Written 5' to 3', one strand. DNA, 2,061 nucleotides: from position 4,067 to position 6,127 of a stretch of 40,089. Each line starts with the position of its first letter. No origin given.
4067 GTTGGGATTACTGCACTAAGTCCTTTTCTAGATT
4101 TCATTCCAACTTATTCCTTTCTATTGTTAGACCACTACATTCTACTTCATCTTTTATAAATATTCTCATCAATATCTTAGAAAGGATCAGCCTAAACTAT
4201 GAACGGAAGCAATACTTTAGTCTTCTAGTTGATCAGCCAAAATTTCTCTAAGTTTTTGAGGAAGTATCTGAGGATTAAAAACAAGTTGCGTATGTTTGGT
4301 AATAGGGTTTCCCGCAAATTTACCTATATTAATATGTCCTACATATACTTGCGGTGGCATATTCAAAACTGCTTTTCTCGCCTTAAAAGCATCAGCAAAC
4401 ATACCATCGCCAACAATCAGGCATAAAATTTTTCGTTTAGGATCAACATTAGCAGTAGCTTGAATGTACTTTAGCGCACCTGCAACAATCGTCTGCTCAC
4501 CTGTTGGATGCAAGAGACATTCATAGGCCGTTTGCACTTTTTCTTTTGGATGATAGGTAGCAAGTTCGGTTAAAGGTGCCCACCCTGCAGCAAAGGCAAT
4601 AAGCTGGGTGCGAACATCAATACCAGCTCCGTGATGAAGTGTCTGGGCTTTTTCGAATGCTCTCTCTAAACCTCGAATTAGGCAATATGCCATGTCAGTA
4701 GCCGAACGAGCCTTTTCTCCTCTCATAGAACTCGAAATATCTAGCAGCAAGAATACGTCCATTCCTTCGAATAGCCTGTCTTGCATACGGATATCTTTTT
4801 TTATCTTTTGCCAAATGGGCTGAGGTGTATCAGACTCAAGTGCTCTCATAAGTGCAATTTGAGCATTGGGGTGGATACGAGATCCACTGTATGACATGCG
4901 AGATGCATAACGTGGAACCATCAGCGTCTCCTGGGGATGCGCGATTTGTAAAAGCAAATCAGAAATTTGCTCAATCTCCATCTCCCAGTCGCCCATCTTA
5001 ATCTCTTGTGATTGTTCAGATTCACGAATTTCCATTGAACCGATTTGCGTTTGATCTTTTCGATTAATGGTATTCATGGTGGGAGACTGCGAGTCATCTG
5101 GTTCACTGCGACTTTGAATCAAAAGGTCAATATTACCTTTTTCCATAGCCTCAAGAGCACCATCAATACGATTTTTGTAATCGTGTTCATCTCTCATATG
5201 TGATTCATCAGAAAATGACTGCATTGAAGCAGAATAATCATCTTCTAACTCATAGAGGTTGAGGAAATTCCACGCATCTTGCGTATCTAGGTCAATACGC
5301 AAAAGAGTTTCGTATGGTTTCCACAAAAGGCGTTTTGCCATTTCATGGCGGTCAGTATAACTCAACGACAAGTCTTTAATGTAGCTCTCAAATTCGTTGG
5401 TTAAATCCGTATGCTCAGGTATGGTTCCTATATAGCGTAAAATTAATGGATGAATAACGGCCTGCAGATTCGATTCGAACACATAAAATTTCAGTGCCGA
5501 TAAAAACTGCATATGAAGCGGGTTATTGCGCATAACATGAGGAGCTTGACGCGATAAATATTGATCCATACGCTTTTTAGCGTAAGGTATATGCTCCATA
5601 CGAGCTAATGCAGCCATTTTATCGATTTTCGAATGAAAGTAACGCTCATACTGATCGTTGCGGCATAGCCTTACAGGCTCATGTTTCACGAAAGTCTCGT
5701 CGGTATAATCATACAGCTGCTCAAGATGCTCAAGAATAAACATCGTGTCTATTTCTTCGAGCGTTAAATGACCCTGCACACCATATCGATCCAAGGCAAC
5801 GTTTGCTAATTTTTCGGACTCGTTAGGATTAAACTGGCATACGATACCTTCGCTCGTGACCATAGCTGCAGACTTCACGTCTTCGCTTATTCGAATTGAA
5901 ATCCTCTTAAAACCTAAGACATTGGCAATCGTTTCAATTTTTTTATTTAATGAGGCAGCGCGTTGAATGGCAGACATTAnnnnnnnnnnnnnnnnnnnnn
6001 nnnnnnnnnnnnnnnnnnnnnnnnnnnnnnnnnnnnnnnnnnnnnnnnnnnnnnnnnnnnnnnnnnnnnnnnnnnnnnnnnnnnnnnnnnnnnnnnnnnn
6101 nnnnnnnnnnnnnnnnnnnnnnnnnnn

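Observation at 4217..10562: bis-MGD molybdoenzyme operon with a MoxR/AAA_5 ATPase plus VWA (NorQ/NorD-, CbbQ/CbbO-, CoxD/CoxE-like) pair instead of a TorD/NarJ-type chaperone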

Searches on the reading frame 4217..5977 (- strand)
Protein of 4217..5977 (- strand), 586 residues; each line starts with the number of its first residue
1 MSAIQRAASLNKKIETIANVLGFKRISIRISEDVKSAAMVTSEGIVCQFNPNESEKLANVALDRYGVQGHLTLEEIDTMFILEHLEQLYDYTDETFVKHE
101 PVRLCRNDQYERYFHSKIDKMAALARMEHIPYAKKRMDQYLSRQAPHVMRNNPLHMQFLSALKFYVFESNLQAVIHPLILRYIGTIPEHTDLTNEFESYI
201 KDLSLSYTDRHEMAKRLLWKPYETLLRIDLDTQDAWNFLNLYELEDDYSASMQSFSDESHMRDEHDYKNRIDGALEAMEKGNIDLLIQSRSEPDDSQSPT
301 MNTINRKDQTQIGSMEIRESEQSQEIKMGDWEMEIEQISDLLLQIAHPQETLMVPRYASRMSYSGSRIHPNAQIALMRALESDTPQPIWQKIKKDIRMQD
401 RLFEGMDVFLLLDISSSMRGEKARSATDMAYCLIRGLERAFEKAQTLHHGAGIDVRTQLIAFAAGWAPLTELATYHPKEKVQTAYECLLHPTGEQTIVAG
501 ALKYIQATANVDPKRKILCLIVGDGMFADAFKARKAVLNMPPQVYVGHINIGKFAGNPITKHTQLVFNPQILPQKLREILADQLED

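Call 5: search_protein_families(library=pfam, proteins=[window:4217-5977:-], max_evalue=0.01)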
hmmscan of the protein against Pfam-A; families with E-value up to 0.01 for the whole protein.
window:4217-5977:- (586 aa): 2 families
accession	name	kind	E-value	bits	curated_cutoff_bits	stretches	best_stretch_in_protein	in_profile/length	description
PF00092.34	VWA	-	0.0014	19.3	23.8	1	407-513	1-96/174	von Willebrand factor type A domain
PF13519.12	VWA_2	-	0.0038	18.3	27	0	409-521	2-103/107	von Willebrand factor type A domain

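Call 6: search_protein_families(library=ncbifam, proteins=[window:4217-5977:-], max_evalue=0.01)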
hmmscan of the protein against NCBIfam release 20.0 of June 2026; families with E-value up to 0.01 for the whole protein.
window:4217-5977:- (586 aa): 0 families

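Call 14: search_protein_families(library=padloc, proteins=[window:4217-5977:-], max_evalue=0.01)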
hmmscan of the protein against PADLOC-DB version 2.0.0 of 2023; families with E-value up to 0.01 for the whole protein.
window:4217-5977:- (586 aa): 0 families

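Call 57: find_homologous_proteins(query=window:4217-5977:-, max_evalue=0.001)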
Query window:4217-5977:- (586 aa): 1 proteins with E <= 0.001 among 8000 candidates.
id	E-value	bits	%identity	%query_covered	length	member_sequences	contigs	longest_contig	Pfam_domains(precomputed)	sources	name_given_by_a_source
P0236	0.0e+0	1326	100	100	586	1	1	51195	-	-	-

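Call 81: search_solved_structures(query=A3, max_evalue=1)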
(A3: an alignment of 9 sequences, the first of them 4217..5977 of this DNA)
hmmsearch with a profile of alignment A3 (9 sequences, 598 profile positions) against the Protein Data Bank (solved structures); distinct sequences matched with E-value up to 1: 15.
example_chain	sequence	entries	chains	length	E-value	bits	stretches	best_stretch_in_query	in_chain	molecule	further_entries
4hql_A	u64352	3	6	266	0.0059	18.4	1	471-563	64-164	Sporozoite surface protein 2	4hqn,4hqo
1qc5_B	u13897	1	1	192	0.19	13.4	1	469-550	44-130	PROTEIN (ALPHA1 BETA1 INTEGRIN)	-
2m32_A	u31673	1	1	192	0.2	13.4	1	469-550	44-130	Integrin alpha-1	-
5hgj_A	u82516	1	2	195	0.22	13.3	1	469-550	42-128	Integrin alpha-1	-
1mhp_A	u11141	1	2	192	0.24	13.1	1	469-551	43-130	integrin alpha 1, (RESIDUES 169-360)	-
2b2x_A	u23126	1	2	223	0.35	12.6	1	469-551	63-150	Integrin alpha-1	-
4f1j_A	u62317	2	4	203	0.48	12.1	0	416-536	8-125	Thrombospondin related anonymous protein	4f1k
21vt_A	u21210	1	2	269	0.51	12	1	418-455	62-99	Cobaltochelatase subunit CobT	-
4hqk_A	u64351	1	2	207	0.56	11.9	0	417-536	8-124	Thrombospondin-related anonymous protein, TRAP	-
9uka_G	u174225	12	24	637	0.57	11.9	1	408-455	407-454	Cobaltochelatase subunit CobT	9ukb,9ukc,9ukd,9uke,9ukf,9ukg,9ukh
1qc5_A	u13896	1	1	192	0.61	11.8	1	469-550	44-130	PROTEIN (ALPHA1 BETA1 INTEGRIN)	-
4a0q_A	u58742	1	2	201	0.73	11.5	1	469-550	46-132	INTEGRIN ALPHA-1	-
4hqf_A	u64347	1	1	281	0.74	11.5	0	416-536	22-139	Thrombospondin-related anonymous protein, TRAP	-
1qcy_A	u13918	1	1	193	0.81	11.4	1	469-550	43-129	I-DOMAIN OF INTEGRIN ALPHA1BETA1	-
1pt6_A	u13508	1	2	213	0.82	11.3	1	469-550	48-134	Integrin alpha-1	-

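Call 94: search_protein_representatives(protein=window:4217-5977:-)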
Query: 586 residues. Proteins with E-value up to 0.001 (for the whole library): 79; up to 1e-10: 61; up to 1e-30: 32. The best 79 are listed.
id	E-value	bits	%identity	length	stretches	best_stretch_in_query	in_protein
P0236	0.0e+00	1326.4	100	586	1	1-586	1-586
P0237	5.9e-118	411.4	38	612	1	6-583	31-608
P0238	3.8e-103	362.5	34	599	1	8-585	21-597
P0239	2.5e-95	336.7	34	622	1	9-584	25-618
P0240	2.5e-91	323.5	35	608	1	6-585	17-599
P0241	7.9e-87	308.6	34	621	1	13-582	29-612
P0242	2.9e-85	303.5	32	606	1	6-585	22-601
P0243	1.2e-80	288.2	32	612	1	10-584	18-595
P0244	3.1e-76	273.7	32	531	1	69-585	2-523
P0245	4.2e-74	266.6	30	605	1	15-581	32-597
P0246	1.4e-73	264.9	33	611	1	12-585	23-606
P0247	6.4e-70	252.8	34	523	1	109-581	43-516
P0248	1.1e-66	242.1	32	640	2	327-585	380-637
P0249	5.4e-61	223.3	30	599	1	10-584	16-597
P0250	2.5e-54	201.3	34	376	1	238-584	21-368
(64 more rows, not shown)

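Call 104: predict_structure(alignment_id=A6)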
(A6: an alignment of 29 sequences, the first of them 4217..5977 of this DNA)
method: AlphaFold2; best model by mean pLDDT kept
length: 586 residues; sequences in the alignment: 29
mean_pLDDT: 80.9   pTM: 0.50
mean pLDDT of the five models: 80.9, 80.8, 80.7, 78.4, 76.2
residues with pLDDT >= 90: 236; 70-90: 219; 50-70: 75; < 50: 56
segments of 3 or more residues with pLDDT < 50: 101-105, 244-262, 296-325
pLDDT, mean of each block of 10 residues (from residue 1): 75 92 89 87 88 89 85 93 93 76 58 91 95 94 88 92 92 90 86 93 92 93 90 66 46 43 60 64 66 48 34 35 51 90 77 74 90 89 91 68 84 91 92 92 76 87 87 88 87 84 91 92 87 88 93 78 88 92 84
secondary structure, 60 per line:
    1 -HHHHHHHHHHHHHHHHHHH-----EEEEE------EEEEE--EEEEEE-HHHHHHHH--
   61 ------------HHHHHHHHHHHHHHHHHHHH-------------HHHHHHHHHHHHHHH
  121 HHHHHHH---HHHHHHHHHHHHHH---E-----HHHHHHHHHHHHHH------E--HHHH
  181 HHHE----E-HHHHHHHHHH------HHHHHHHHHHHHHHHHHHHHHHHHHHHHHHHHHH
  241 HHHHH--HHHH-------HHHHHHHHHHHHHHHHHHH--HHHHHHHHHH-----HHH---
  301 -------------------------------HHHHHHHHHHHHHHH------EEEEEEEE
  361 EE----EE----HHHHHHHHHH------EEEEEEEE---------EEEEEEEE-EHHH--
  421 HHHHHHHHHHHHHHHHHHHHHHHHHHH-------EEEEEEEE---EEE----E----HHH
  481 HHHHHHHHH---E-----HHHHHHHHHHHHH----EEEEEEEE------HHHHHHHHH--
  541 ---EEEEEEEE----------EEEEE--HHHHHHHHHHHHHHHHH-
elements in order: H2-20 E26-30 E37-41 E44-49 H51-58 H73-92 H106-127 H131-144 H154-167 H177-183 H191-200 H207-245 H248-251 H259-277 H280-289 H332-346 E353-362 H373-382 E389-396 E406-413 H421-447 E455-462 E466-468 H478-489 H499-511 E516-523 H530-538 E544-551 E562-566 H569-585

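Call 107: fold_search(model_id=the predicted structure, library=pdb)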
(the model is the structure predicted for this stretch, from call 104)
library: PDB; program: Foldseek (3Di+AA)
matches with E <= 10: 715; with E <= 0.001: 240
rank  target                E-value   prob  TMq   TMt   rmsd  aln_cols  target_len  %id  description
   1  9qhd_G                3.8e-09  1.00  0.28  0.55   7.3       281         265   16  NorQD complex state 1 from Jhaorihella thermophila (released 2026-03-25)
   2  9qhe_G                1.3e-08  1.00  0.27  0.59   7.4       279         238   15  NorQD complex state 2 from Jhaorihella thermophila (released 2026-03-25)
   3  7n1o                  7.4e-08  1.00  0.23  0.48   4.3       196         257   16  The von Willebrand factor A domain of human capillary morphogenesis gene II, flexibly fused to the 1TEL crystallization  (released 2021-06-09)
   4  9qh8_G                1.8e-07  1.00  0.27  0.56   7.1       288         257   13  reduced NorQ-NorD VWA domain complex from Paracoccus denitrificans (released 2026-03-25)
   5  9qhg_G                3.3e-07  1.00  0.28  0.63   5.9       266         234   14  NorQD complex state 4 from Jhaorihella thermophila (released 2026-03-25)
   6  9ykb_B                9.0e-07  1.00  0.23  0.48   5.5       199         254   14  The von Willebrand factor A domain of human capillary morphogenesis gene II, fused to the 1TEL crystallization chapero (released 2025-10-22)
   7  1t6b_Y                9.5e-07  1.00  0.23  0.71   4.6       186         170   16  Crystal structure of B. anthracis Protective Antigen complexed with human Anthrax toxin receptor (released 2004-07-20)
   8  8ft6                  1.0e-06  1.00  0.22  0.46   4.6       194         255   17  The von Willebrand factor A domain of human capillary morphogenesis gene II, flexibly fused to the 1TEL crystallization  (released 2023-03-22)
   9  8ft8                  1.4e-06  1.00  0.24  0.51   3.7       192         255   17  The von Willebrand factor A domain of human capillary morphogenesis gene II, flexibly fused to the 1TEL crystallization  (released 2023-03-01)
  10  8fzu_A                1.5e-06  1.00  0.24  0.53   3.7       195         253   16  The von Willebrand factor A domain of human capillary morphogenesis gene II, flexibly fused to the 1TEL crystallizatio (released 2023-07-19)
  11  8zmn                  1.6e-06  1.00  0.23  0.67   5.7       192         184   14  Crystal structure of ANTXR1 (released 2024-06-26)
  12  9doc                  1.7e-06  1.00  0.23  0.48   4.0       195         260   18  The von Willebrand factor A domain of human capillary morphogenesis gene II, flexibly fused to the 1TEL crystallization  (released 2024-11-06)
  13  6qt8                  1.7e-06  1.00  0.25  0.46  12.3       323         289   14  Crystal structure of Rea1-MIDAS domain from Chaetomium thermophilum (released 2019-08-07)
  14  8fz4_A                2.0e-06  1.00  0.24  0.72   4.4       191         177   15  The von Willebrand factor A domain of Anthrax toxin receptor 2 (released 2023-03-01)
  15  3n2n_A                2.0e-06  1.00  0.24  0.69   4.0       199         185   16  The Crystal Structure of Tumor Endothelial Marker 8 (TEM8) extracellular domain (released 2011-01-05)
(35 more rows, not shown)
